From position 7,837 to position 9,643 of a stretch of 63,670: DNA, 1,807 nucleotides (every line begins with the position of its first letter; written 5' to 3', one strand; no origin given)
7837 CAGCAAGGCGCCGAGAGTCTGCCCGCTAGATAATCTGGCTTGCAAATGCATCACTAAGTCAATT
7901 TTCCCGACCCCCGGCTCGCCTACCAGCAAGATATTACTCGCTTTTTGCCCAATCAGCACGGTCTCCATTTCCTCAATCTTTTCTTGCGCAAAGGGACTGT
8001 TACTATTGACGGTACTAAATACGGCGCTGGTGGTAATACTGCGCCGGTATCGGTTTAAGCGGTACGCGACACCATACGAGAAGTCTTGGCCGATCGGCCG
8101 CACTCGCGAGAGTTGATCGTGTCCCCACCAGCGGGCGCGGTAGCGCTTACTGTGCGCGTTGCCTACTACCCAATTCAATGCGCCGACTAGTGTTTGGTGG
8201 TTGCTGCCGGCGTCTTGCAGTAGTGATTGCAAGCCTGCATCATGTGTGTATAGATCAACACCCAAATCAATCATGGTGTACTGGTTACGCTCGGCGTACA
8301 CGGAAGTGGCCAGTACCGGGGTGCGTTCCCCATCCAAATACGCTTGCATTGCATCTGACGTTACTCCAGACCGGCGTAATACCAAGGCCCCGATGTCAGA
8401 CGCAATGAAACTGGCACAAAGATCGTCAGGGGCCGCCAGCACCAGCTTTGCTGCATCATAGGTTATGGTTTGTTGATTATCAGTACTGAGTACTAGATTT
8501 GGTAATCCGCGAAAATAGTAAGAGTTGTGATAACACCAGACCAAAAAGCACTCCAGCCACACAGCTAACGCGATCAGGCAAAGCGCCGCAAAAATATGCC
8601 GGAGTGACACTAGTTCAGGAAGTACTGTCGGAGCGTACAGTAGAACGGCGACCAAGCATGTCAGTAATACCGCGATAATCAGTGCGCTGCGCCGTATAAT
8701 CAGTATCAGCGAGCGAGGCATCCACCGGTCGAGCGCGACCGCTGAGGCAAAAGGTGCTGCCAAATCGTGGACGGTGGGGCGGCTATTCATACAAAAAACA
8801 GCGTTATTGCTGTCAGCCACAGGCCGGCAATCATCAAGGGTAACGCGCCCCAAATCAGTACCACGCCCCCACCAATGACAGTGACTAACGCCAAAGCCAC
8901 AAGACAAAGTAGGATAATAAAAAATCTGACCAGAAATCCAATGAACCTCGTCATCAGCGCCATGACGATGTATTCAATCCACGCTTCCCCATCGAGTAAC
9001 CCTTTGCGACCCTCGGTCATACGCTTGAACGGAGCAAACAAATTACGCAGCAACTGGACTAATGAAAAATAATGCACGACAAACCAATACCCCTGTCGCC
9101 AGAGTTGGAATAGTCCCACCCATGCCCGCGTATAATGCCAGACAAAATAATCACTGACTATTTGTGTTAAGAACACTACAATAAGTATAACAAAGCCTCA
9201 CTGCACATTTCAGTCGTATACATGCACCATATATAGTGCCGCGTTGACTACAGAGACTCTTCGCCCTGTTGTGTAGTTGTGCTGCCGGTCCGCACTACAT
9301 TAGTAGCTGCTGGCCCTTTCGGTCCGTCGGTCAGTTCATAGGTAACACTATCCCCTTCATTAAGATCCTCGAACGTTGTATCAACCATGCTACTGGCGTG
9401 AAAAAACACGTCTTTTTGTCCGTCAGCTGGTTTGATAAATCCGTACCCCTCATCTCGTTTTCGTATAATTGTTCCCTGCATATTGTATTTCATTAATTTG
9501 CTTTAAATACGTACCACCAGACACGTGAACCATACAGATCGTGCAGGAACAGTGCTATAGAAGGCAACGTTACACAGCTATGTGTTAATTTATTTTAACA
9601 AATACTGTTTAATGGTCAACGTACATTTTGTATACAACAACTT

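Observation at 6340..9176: Membrane-tethered Clp AAA+ ATPase without pore-loop aromatics, M-domain or ClpP-docking loop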

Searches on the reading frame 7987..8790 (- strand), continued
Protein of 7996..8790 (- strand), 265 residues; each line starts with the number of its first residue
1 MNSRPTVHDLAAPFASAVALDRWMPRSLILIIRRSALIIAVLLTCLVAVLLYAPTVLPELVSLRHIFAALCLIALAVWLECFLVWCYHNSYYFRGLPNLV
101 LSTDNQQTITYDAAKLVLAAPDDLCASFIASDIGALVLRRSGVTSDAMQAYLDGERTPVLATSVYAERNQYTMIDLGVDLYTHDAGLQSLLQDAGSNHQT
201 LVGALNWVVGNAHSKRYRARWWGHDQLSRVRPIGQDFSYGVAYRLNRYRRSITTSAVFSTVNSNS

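Call 52: fold_search(model_id=the predicted structure, library=pdb)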
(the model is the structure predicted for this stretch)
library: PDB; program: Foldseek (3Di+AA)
matches with E <= 10: 39; with E <= 0.001: 0
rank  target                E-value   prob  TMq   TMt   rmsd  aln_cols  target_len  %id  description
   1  6w8o_A                3.0e+00  0.04  0.13  0.09  20.4       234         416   12  Structure of an Apo membrane protein (released 2021-08-04)
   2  5m0i_B                3.3e+00  0.04  0.14  0.16  21.6       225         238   12  Crystal structure of the nuclear complex with She2p and the ASH1 mRNA E3-localization element (released 2017-01-18)
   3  1mg9_B                3.5e+00  0.05  0.12  0.19  16.9       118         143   16  The structural basis of ClpS-mediated switch in ClpA substrate recognition (released 2002-11-27)
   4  2z0n                  3.7e+00  0.03  0.16  0.16  19.6       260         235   12  Crystal structure of APPL1-BAR domain (released 2008-05-13)
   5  9ocj_B                4.1e+00  0.06  0.22  0.12  21.2       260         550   14  Transporter associated with antigen processing (TAP) bound to the viral protein CPXV012 in the outward-facing open sta (released 2025-09-10)
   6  5c5b_C                4.1e+00  0.03  0.17  0.15  17.0       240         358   11  Crystal Structure of Human APPL BAR-PH Heterodimer (released 2016-06-22)
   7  4p1w_C                4.1e+00  0.02  0.13  0.09  27.6       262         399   13  Crystal structure of Atg13(17BR)-Atg17-Atg29-Atg31 complex (released 2014-05-07)
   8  3qni_A                4.5e+00  0.05  0.18  0.18  21.2       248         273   11  Crystal structure of human PACSIN 1 F-BAR domain (released 2011-08-10)
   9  9o9d_B                5.3e+00  0.06  0.22  0.12  18.7       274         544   12  Transporter associated with antigen processing (TAP) EQ mutant bound to the viral protein bUL49.5 in the outward-facin (released 2025-09-10)
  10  9rcv_E                5.3e+00  0.06  0.22  0.10  17.9       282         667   12  Structure of the Human Peptide-Loading Complex Arrested by HCMV US6 (released 2025-12-03)
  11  8r5s_A                5.3e+00  0.06  0.21  0.23  24.2       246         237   10  t113 - De-novo designed soluble homotetramer (released 2024-11-27)
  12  7vwc_B                5.3e+00  0.03  0.18  0.09  25.4       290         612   12  Cryo-EM structure of human very long-chain fatty acid ABC transporter ABCD1 (released 2022-05-18)
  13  4fc4_B                5.3e+00  0.02  0.13  0.14  27.3       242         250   14  FNT family ion channel (released 2012-11-21)
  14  6v9z_A                5.5e+00  0.04  0.19  0.09  18.6       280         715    9  Cryo-EM structure of PCAT1 bound to its CtA peptide substrate (released 2020-01-22)
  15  9n63_B                5.8e+00  0.06  0.22  0.12  20.9       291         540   12  Transporter associated with antigen processing (TAP) EQ mutant bound to ATP in the outward-facing open state (released 2025-09-03)
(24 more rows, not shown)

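Call 54: search_protein_families(library=pfam, alignment_id=A2, max_evalue=10)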
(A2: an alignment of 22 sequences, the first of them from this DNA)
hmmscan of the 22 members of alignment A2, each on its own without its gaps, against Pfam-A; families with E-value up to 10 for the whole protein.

A. member 1, seq(268 aa): 1 family
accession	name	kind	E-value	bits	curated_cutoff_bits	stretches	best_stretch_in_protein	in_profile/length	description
PF09498.15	DUF2388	-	0.082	13.4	25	1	105-132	9-35/70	Protein of unknown function (DUF2388)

B. families by the number of members that match (of 22 scanned): 17 families
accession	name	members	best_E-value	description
PF24838.2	8xMP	2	0.011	Octameric membrane protein family (8xMP)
PF06195.18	DUF996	1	0.00035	Protein of unknown function (DUF996)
PF04515.18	Choline_transpo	1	0.0013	Plasma-membrane choline transporter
PF22448.1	RepB_primase_C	1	0.0052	RepB DNA-primase C-terminal helical domain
PF05255.16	UPF0220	1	0.0092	Uncharacterised protein family (UPF0220)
PF20990.2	DUF2207_C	1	0.065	Predicted membrane protein (DUF2207) C-terminal domain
PF09498.15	DUF2388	1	0.082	Protein of unknown function (DUF2388)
PF04949.18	Transcrip_act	1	0.096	Transcriptional activator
PF11808.13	PhoR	1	0.12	Phosphate regulon sensor protein PhoR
PF00600.24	Flu_NS1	1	0.16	Influenza non-structural protein (NS1)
PF23813.1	AdfA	1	0.24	Anti-DarT factor A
PF13567.11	DUF4131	1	0.24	Domain of unknown function (DUF4131)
PF06148.17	COG2_N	1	0.26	COG2 N-terminal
PF16528.11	Exo84_C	1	0.26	Exocyst component 84 C-terminal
PF04246.17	RseC_MucC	1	0.6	Positive regulator of sigma(E), RseC/MucC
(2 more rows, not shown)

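Call 58: search_protein_families(library=pfam, proteins=[L032:3208-4095:+, L033:4735-5595:+, L034:4530-5483:+, L036:8556-10244:+], max_evalue=1)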
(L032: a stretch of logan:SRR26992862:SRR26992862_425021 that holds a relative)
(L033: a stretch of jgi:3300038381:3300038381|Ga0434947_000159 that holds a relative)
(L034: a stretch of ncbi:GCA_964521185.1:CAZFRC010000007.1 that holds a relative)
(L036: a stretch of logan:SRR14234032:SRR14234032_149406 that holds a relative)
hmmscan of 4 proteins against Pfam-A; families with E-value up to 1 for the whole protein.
L032:3208-4095:+ (295 aa): 2 families
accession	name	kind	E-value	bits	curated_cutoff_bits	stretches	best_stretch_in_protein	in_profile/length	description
PF03799.20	FtsQ_DivIB_C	-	8.2e-05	23.9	21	1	204-276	45-114/114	Cell division protein FtsQ/DivIB, C-terminal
PF08478.15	POTRA_1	-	0.014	16.2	23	1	80-125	25-69/69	POTRA domain, FtsQ-type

L033:4735-5595:+ (286 aa): 2 families
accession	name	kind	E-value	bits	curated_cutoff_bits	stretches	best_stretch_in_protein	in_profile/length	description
PF08478.15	POTRA_1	-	0.0092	16.7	23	1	46-124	1-69/69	POTRA domain, FtsQ-type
PF04335.19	VirB8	-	0.24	11.7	23.2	1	8-51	7-50/213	VirB8 protein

L034:4530-5483:+ (317 aa): 0 families

L036:8556-10244:+ (562 aa): 4 families
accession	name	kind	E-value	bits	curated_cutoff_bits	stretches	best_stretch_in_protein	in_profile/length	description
PF13205.12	Big_5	-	1.8e-14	54.8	23.6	1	193-305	1-104/105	Bacterial Ig-like domain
PF04300.19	FBA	-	2.6e-13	50.6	32.4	1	54-187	46-174/175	F-box associated region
PF01471.23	PG_binding_1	-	5.9e-08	33.2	23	1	491-553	2-55/57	Putative peptidoglycan binding domain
PF07411.17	DUF1508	-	0.58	10.5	22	1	111-132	8-29/48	Domain of unknown function (DUF1508)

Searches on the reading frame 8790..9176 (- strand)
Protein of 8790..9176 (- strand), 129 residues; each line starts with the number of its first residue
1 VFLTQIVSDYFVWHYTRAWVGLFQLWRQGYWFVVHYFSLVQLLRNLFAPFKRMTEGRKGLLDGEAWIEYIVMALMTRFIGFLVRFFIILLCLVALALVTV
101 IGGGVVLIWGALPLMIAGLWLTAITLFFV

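Call 5: search_protein_families(library=pfam, proteins=[window:8790-9176:-], max_evalue=0.01)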
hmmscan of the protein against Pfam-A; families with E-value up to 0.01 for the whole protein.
window:8790-9176:- (129 aa): 0 families

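Call 6: search_protein_families(library=ncbifam, proteins=[window:8790-9176:-], max_evalue=0.01)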
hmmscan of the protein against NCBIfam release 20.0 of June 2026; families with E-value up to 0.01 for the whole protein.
window:8790-9176:- (129 aa): 0 families

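Call 18: find_homologous_proteins(query=window:8790-9176:-, max_evalue=0.001)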
Query window:8790-9176:- (129 aa): 2 proteins with E <= 0.001 among 126 candidates.
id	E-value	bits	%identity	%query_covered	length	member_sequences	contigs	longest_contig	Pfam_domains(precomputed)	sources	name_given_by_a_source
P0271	2.3e-76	273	100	100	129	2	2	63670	-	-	-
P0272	5.5e-17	80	43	88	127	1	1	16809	-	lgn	-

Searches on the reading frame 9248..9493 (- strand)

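Call 58: search_protein_families(library=pfam, proteins=[window:9248-9493:-], max_evalue=1)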
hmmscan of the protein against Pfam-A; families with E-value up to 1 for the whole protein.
window:9248-9493:- (81 aa): 3 families
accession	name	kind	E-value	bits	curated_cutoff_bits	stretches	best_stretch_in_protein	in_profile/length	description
PF00313.28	CSD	-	2.4e-20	72.6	27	1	12-68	9-65/66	'Cold-shock' DNA-binding domain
PF08206.17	OB_RNB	-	0.00069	19.7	24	1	10-38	3-31/58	Ribonuclease B OB domain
PF13509.12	S1_2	-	0.12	12.9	21.8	1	8-51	8-45/61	S1 domain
